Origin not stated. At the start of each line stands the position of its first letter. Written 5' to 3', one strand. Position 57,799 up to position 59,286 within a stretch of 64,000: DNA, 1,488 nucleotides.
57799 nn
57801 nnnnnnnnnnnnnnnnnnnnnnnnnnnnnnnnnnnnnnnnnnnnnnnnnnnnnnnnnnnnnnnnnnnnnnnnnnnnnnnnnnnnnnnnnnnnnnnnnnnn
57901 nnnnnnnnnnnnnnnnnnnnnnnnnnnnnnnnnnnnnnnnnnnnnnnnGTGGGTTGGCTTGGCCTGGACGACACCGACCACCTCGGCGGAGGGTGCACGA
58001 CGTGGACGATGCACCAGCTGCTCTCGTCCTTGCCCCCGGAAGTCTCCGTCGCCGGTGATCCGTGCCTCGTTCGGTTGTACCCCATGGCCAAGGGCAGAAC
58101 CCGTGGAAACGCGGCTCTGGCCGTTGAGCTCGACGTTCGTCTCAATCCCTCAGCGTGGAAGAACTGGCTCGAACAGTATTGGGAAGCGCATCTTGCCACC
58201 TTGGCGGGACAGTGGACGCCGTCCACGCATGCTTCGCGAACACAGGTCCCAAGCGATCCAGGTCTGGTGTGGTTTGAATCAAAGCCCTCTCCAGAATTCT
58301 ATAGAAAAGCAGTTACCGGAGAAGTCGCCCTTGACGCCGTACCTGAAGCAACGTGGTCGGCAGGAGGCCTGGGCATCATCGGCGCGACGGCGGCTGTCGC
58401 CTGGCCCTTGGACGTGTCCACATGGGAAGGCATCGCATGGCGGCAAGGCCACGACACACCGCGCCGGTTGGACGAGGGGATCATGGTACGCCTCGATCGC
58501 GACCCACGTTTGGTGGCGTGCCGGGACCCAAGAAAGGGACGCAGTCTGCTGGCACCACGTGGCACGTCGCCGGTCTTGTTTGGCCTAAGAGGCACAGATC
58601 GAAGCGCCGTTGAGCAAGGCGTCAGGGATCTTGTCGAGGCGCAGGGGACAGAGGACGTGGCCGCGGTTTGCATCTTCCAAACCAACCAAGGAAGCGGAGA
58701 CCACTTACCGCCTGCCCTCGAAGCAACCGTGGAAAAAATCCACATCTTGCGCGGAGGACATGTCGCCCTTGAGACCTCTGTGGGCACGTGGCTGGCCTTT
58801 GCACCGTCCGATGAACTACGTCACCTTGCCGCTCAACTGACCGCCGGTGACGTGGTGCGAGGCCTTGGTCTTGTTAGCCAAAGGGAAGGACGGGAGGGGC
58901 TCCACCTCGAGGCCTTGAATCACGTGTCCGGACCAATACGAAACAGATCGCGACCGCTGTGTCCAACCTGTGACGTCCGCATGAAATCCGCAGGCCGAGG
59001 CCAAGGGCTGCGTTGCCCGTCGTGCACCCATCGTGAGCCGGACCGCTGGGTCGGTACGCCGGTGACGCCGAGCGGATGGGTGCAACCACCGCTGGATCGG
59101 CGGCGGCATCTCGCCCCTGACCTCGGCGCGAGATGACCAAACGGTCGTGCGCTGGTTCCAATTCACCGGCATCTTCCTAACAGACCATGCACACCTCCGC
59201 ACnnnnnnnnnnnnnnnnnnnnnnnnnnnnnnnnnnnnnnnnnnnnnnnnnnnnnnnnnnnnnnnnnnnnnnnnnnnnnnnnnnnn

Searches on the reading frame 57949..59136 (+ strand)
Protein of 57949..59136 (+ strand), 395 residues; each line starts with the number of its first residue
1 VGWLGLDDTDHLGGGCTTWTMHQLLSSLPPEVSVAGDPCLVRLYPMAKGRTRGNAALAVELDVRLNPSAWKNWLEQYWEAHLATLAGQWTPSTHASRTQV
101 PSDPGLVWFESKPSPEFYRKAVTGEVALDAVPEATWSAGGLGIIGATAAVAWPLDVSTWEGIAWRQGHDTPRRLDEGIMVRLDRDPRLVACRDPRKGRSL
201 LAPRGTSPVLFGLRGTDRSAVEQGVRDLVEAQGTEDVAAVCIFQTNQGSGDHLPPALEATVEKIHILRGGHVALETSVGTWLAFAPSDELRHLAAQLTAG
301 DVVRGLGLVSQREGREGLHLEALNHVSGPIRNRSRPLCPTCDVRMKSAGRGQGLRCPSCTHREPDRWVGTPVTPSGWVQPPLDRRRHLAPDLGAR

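Call 33: find_encoding_contigs(protein=window:57949-59136:+, flank=10000, max_places=1)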
Protein window:57949-59136:+ (395 aa): 2 contigs read that carry it; 1 place shown.
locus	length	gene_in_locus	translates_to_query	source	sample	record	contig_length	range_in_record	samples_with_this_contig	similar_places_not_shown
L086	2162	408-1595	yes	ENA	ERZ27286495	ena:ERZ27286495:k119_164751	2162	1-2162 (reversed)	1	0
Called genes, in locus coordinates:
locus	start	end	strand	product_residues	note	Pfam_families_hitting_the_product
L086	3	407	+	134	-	?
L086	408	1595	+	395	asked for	PF22641:TiaS_TCKD, PF08489:TiaS_FLD, PF23783:Zn_ribbon_TiaS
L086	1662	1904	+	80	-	-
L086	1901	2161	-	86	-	?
